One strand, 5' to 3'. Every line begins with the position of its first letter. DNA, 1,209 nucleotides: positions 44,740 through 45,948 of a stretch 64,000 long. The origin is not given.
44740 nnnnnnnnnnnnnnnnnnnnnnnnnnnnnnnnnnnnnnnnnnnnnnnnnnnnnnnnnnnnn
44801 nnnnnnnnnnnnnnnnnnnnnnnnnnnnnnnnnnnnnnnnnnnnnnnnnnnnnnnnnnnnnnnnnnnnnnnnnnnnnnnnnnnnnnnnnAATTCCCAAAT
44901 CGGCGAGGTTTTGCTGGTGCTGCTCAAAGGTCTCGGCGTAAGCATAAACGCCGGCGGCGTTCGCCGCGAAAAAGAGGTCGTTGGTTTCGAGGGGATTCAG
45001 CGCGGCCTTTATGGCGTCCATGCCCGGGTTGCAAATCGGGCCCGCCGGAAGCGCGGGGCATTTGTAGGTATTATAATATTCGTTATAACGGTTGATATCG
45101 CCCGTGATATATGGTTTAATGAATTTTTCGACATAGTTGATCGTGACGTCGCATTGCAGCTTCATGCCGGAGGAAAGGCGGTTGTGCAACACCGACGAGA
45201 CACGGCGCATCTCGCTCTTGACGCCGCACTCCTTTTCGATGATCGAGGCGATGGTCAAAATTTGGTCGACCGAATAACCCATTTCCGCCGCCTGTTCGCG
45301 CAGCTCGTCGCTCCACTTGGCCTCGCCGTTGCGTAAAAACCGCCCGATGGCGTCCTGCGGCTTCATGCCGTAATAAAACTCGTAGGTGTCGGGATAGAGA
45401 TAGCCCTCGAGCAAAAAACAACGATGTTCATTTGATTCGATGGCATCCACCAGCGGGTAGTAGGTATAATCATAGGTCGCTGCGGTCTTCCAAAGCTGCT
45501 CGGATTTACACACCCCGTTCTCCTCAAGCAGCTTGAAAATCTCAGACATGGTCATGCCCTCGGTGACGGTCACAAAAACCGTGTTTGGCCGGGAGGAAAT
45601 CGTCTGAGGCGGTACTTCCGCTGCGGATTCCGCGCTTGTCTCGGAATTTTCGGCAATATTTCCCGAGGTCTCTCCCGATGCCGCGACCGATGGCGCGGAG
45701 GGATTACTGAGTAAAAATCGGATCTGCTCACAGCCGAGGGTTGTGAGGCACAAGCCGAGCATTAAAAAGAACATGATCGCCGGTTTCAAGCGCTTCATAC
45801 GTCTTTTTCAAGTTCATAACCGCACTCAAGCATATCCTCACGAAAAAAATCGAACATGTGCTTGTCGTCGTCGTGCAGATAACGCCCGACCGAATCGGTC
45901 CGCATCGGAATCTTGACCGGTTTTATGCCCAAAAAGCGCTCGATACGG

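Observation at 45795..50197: Dedicated PAPS-synthesis cassette divergent from a cytoplasmic sulfotransferase that is start/stop-coupled to mltG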

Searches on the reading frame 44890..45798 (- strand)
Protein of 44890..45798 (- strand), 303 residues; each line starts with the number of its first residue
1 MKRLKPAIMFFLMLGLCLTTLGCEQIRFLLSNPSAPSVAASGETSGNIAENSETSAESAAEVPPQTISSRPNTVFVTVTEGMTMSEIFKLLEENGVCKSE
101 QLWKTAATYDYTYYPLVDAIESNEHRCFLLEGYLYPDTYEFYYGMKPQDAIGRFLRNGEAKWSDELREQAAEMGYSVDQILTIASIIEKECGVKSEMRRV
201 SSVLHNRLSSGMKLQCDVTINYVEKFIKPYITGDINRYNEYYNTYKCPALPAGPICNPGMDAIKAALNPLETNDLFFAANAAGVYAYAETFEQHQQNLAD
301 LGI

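Call 4: search_protein_families(library=pfam, proteins=[window:44890-45798:-], max_evalue=0.01)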
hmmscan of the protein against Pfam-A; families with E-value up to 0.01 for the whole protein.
window:44890-45798:- (303 aa): 1 family
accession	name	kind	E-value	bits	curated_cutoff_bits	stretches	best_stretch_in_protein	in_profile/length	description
PF02618.21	YceG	-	2.8e-61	207.9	32.4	1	70-299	64-274/275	YceG-like family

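Call 46: search_protein_families(library=ncbifam, proteins=[window:44890-45798:-], max_evalue=0.001)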
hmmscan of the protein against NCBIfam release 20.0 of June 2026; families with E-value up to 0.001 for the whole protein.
window:44890-45798:- (303 aa): 2 families
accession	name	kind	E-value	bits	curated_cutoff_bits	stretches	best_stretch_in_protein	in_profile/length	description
TIGR00247.1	TIGR00247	hypoth_equivalog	1.7e-41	142.4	103.4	1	74-297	111-336/347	endolytic transglycosylase MltG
NF007619.0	PRK10270.1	equivalog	4.4e-26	91.7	532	1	76-300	112-329/340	cell division protein YceG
